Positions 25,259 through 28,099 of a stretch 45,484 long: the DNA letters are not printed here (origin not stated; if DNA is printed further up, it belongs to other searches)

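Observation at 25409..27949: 846-aa lipoprotein: candidate unclassified carbohydrate-active enzyme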

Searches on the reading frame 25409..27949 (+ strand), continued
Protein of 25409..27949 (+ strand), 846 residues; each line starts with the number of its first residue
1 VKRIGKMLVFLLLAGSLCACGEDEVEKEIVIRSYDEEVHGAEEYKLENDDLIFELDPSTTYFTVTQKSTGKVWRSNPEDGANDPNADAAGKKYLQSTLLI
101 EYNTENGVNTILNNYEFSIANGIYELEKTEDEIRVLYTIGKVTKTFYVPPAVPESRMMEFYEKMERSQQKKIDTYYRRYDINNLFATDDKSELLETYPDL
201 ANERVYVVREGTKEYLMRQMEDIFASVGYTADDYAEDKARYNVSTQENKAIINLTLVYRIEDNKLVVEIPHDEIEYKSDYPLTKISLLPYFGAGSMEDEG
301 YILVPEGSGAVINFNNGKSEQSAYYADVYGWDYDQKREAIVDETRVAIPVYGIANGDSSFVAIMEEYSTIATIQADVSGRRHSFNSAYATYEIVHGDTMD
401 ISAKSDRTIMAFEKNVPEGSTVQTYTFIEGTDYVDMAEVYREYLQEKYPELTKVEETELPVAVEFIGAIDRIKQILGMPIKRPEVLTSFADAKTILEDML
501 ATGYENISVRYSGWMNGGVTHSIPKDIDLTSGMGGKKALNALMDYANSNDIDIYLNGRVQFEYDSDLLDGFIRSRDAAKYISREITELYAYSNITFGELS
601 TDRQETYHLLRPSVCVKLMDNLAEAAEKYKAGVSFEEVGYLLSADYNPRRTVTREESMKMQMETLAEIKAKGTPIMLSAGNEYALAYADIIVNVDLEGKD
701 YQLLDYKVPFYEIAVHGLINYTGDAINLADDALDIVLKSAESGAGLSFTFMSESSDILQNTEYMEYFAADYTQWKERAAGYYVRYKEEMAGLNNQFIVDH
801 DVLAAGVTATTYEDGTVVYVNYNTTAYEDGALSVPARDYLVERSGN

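Call 37: find_related_loci(query=A1, collection=genome_contigs, flank=10000)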
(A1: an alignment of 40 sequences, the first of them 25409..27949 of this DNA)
Query A1 (846 aa) in genome_contigs; peptide patterns used: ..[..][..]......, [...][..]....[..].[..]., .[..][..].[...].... (x = any residue, [..] = any of these).
600 stretches matched a pattern (row limit reached: there are more); 520 encode a relative of the query (tblastn E <= 1e-3); the best 80 are kept; 80 distinct loci.
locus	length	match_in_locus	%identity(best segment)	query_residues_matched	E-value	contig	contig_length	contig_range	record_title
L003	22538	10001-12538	71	1-846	0e+0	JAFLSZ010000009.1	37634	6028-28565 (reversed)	MAG: Lachnospiraceae bacterium isolate HAN040 Seq9, whole genome shotgun sequence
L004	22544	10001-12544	69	1-846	0e+0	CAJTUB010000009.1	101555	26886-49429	MAG TPA_asm: uncultured Lachnospiraceae bacterium isolate MGBC108918 genome assembly, contig: MGBC108918.9, whole genome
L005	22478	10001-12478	57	20-844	0e+0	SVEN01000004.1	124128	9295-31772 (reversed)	MAG: Lachnospiraceae bacterium isolate SIG307 NODE_3322_length_124128_cov_8.056766, whole genome shotgun sequence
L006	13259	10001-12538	57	1-846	0e+0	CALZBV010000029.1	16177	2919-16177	MAG: uncultured Clostridia bacterium isolate SRR14474043_bin.25_metaWRAP_v1.3_MAG genome assembly, contig: ERZ9423908.10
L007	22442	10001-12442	58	32-844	0e+0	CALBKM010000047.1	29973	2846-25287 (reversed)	MAG TPA_asm: uncultured Clostridia bacterium isolate SRR6425825_bin.43_CONCOCT_v1.1_MAG genome assembly, contig: ERZ1767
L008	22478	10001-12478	57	20-844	0e+0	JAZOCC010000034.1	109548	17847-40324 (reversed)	MAG: Lachnospiraceae bacterium isolate T1900044757_TS20190223.MAGScoT_cleanbin_000017 SGB_2305_k141_228770, whole genome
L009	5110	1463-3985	50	1-843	0e+0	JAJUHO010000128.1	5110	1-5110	MAG: Oscillospiraceae bacterium isolate bin66 k141_275444_length_5110_cov_349.2616, whole genome shotgun sequence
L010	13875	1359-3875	50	1-843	0e+0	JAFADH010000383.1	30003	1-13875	MAG: Bacillota bacterium isolate OH_SBB_71 k127_149007, whole genome shotgun sequence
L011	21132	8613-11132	50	1-843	0e+0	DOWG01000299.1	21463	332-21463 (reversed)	MAG TPA_asm: Lachnospiraceae bacterium isolate UBA10550 contig_911, whole genome shotgun sequence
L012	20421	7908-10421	50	1-842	0e+0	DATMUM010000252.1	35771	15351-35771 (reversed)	MAG TPA_asm: Mobilitalea sp. isolate SMAG_U13040 k141_53524, whole genome shotgun sequence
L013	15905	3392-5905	48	1-842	0e+0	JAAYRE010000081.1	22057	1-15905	MAG: Clostridiales bacterium isolate AS23ysBPME_167 108248_AS23, whole genome shotgun sequence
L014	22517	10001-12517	48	1-843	0e+0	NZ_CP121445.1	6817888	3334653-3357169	Anaerocolumna sp. AGMB13025 chromosome, complete genome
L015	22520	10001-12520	50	1-843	0e+0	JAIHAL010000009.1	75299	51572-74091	MAG: Oscillospiraceae bacterium isolate K_7_5_bin.56 scaffold_131, whole genome shotgun sequence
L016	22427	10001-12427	48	38-845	0e+0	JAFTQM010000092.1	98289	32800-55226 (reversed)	MAG: Lachnospiraceae bacterium isolate RGIG4057 Roe_deer_Cecum.Co__c2178613, whole genome shotgun sequence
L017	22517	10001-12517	47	1-843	0e+0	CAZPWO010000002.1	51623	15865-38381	MAG TPA_asm: uncultured Herbinix sp. isolate SRP294416_co2_139 genome assembly, contig: NODE_300_length_51623_cov_8.1967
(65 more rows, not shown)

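Call 41: search_protein_representatives(protein=window:25409-27949:+)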
Query: 846 residues. Proteins with E-value up to 0.001 (for the whole library): 4815; up to 1e-10: 3991; up to 1e-30: 2658. The best 150 are listed.
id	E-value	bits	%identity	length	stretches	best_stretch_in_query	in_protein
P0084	2.1e-279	945.6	51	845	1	1-843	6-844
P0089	1.2e-271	920.0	50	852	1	1-845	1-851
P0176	8.1e-215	732.0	42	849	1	6-843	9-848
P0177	8.3e-215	732.0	43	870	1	38-843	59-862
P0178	5.0e-213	726.1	42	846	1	3-845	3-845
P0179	2.6e-206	703.9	40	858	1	20-845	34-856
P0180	4.9e-206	703.0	41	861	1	19-842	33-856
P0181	3.2e-205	700.3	41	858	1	33-842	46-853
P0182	3.0e-203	693.8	41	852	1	1-842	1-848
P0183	1.0e-200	685.4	41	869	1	42-841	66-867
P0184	8.3e-199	679.1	39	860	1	9-845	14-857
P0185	7.1e-198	676.0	40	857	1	2-846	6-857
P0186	2.2e-195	667.8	39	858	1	15-845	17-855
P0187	3.5e-193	660.5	41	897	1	19-841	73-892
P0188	3.0e-186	637.6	39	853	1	25-840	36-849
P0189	1.8e-185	635.0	42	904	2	358-841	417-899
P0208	1.7e-150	519.3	37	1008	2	191-841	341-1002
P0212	4.0e-147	508.2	41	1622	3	222-841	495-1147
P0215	6.5e-143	494.2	40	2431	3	225-828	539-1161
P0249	5.2e-113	395.3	29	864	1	40-841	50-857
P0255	1.2e-111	390.9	29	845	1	9-842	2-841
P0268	1.2e-108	380.9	32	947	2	152-842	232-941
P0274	2.5e-107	376.5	33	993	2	188-839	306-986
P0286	2.2e-105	370.1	29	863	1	47-843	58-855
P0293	2.3e-104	366.8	34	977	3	279-841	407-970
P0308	3.0e-103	363.0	28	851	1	11-842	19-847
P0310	4.6e-103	362.4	32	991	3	277-842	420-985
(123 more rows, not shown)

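Call 43: predict_structure(alignment_id=A3)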
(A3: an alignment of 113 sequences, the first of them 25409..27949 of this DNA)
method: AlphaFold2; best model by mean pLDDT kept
length: 846 residues; sequences in the alignment: 113
mean_pLDDT: 89.5   pTM: 0.85
mean pLDDT of the five models: 89.5, 89.1, 88.0, 87.5, 86.8
residues with pLDDT >= 90: 583; 70-90: 198; 50-70: 52; < 50: 13
segments of 3 or more residues with pLDDT < 50: 17-26, 244-246
pLDDT, mean of each block of 10 residues (from residue 1): 71 53 50 73 91 95 97 94 93 96 87 93 88 94 74 93 93 92 88 89 90 76 90 84 60 96 98 91 96 95 96 94 93 83 87 97 97 94 95 86 63 89 97 97 96 91 95 83 93 98 95 92 88 94 97 96 86 93 87 58 76 96 96 95 92 95 97 95 95 92 94 96 86 93 95 91 85 93 94 95 95 97 95 95 80
secondary structure, 60 per line:
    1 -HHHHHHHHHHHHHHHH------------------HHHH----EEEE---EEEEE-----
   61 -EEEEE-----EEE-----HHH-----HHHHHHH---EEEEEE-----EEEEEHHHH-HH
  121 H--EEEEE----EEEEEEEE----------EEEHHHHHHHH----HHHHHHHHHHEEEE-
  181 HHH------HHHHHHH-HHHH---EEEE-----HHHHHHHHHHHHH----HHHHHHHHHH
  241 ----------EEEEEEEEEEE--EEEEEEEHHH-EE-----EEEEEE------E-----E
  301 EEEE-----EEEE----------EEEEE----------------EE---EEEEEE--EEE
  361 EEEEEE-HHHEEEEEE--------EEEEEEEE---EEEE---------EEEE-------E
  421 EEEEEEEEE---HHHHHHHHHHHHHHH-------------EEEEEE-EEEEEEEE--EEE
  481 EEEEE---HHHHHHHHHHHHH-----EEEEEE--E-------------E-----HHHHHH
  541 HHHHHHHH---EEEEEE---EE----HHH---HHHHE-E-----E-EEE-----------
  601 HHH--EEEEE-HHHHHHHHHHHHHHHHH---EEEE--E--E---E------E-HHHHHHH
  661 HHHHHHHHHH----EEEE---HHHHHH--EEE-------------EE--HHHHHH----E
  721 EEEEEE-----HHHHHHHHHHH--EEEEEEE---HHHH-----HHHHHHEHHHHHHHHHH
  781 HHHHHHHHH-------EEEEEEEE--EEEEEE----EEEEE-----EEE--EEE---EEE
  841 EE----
elements in order (helices of 4 or more, strands of 3 or more residues): H2-17 H36-39 E44-47 E51-55 E62-66 E72-74 H88-94 E98-103 E109-113 H114-117 E124-128 E133-140 E151-153 H154-161 H166-175 E176-179 H190-196 H198-201 E205-208 H214-226 H231-240 E251-261 E264-270 E282-287 E300-304 E310-313 E324-328 E350-355 E358-366 E371-376 E385-392 E396-399 E409-412 E420-429 H433-447 E461-466 E468-475 E478-485 H489-501 E507-512 H535-548 E552-557 H573-576 E587-589 E606-610 H612-628 E632-635 H654-670 E675-678 H682-687 E690-692 H710-715 E720-726 H732-742 E745-751 H755-758 H764-769 H771-789 E797-804 E807-812 E817-821 E827-829 E832-834 E838-842
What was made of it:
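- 25526..26698 (+): N-terminal beta-sandwich domain (about residues 40-430). It carries the conserved motifs P305-[DE]306-G-x-G309, N315-N316, Y329-G330-x-D332 and E365. AlphaFold secondary structure (call 43).
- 25790..26158 (+): Mostly helical insertion of about 120 residues (128-250) that DagB lacks. It contains conserved D233 and D237. Helices 154-240 in the model (call 43).
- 26705..27778 (+): (beta/alpha)8 barrel (about residues 433-790). Alternating strands and helices in the model (call 43).
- Checked: The AlphaFold model is disordered only at residues 17-26 (call 43), so there is a short acidic tether and no low-complexity linker.
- The AlphaFold model has pLDDT 89.5 and pTM 0.85 (call 43).
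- Tried and rejected: It was replaced by a run with a 113-sequence alignment (call 43).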

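Call 46: search_solved_structures(query=A4, max_evalue=1, show_alignments=5)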
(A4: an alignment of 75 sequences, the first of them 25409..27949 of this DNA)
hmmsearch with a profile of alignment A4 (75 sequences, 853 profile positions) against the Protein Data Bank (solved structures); distinct sequences matched with E-value up to 1: 5.
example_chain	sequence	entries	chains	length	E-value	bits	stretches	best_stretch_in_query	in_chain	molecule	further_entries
8rzk_A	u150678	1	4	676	1.2e-11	46.8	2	49-90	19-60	Conserved hypothetical periplasmic protein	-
8rzg_A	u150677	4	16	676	1.2e-11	46.7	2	49-90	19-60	Conserved hypothetical periplasmic protein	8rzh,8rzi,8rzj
5opq_A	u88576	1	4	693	1.9e-11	46.1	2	49-90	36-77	3,6-anhydro-D-galactosidase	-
5wzq_A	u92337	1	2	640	4.7e-07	31.6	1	428-566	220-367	Alpha-N-acetylgalactosaminidase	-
5wzn_A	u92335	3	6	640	6.2e-07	31.2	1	428-562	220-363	Alpha-N-acetylgalactosaminidase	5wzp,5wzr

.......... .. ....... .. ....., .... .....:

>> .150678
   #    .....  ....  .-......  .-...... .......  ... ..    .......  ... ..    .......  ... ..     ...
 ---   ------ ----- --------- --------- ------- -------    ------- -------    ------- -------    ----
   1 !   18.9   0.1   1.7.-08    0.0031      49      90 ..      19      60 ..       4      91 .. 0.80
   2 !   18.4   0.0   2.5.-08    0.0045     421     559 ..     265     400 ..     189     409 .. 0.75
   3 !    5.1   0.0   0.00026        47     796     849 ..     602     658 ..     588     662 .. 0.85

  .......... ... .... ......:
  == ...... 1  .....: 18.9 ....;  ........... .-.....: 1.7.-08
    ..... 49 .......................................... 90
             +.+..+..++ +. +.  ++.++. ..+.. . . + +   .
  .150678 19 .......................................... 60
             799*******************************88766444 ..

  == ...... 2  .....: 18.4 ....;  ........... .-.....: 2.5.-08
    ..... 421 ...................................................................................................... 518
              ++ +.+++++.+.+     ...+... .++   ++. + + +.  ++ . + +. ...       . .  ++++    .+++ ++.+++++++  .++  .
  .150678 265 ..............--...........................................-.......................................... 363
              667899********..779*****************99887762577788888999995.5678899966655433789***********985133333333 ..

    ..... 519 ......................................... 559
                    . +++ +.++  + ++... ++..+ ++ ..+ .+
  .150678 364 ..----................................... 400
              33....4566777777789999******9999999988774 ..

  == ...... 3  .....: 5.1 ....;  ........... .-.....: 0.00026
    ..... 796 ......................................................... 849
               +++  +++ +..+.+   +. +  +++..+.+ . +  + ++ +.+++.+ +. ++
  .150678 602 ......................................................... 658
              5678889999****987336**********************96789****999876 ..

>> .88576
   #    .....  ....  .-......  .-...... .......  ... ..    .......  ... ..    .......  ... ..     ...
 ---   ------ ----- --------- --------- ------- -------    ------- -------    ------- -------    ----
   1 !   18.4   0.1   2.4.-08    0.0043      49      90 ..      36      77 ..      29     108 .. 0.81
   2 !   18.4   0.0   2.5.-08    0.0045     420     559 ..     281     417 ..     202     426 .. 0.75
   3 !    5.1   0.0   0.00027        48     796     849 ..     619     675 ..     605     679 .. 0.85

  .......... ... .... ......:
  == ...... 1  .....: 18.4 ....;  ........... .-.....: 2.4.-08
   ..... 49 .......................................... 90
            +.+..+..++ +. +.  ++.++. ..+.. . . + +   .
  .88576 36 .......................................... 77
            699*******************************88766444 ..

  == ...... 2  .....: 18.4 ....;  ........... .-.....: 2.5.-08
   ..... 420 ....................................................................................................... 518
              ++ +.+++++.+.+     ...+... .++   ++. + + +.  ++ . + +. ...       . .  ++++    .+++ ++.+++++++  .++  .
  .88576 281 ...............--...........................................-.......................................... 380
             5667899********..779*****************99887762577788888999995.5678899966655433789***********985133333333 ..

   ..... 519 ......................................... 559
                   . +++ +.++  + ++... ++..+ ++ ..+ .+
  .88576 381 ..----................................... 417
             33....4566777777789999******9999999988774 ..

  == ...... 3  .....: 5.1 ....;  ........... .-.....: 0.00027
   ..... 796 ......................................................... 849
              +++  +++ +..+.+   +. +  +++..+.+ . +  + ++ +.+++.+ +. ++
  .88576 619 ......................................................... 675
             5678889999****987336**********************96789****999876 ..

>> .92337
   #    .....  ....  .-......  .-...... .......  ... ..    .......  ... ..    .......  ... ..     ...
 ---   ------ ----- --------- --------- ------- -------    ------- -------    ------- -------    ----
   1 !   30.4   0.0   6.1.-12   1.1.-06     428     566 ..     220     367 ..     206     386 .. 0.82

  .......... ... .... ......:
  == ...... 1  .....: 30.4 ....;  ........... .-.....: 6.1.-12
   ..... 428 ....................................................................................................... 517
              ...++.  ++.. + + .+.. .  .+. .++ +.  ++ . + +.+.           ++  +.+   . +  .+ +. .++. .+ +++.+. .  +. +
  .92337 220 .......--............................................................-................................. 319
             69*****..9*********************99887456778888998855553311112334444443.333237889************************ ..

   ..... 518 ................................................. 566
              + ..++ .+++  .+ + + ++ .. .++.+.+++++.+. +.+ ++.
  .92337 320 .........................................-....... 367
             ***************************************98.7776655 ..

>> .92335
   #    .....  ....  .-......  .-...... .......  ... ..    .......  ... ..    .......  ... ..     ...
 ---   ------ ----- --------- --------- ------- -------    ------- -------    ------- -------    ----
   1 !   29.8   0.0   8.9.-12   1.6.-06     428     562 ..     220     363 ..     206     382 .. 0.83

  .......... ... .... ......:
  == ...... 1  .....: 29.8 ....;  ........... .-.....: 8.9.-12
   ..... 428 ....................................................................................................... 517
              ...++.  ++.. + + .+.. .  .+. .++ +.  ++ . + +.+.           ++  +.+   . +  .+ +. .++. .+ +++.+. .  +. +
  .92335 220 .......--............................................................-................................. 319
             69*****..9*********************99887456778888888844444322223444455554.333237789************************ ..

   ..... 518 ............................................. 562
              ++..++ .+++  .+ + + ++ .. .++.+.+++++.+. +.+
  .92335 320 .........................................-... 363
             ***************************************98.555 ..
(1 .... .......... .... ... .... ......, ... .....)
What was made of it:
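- On GH129 (NagBb type): Only profile searches against the PDB find NagBb (E=5e-7, call 46). The H and D of the HLDGW motif, altered in the quadruple mutant, align to R510 and S512 (call 46).
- Closest known: NagBb, the GH129 alpha-N-acetylgalactosaminidase of Bifidobacterium bifidum. Same: There is a profile match over the start of the barrel (E=5e-7, call 46).
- Closest known: NagBb, the GH129 alpha-N-acetylgalactosaminidase of Bifidobacterium bifidum. Different: The H and D of NagBb's HLDGW motif, changed in its quadruple mutant, align to R510 and S512 (call 46).
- The NagBb residues changed in its quadruple mutant (the H and D of the HLDGW motif) align to R510 and S512 (call 46).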
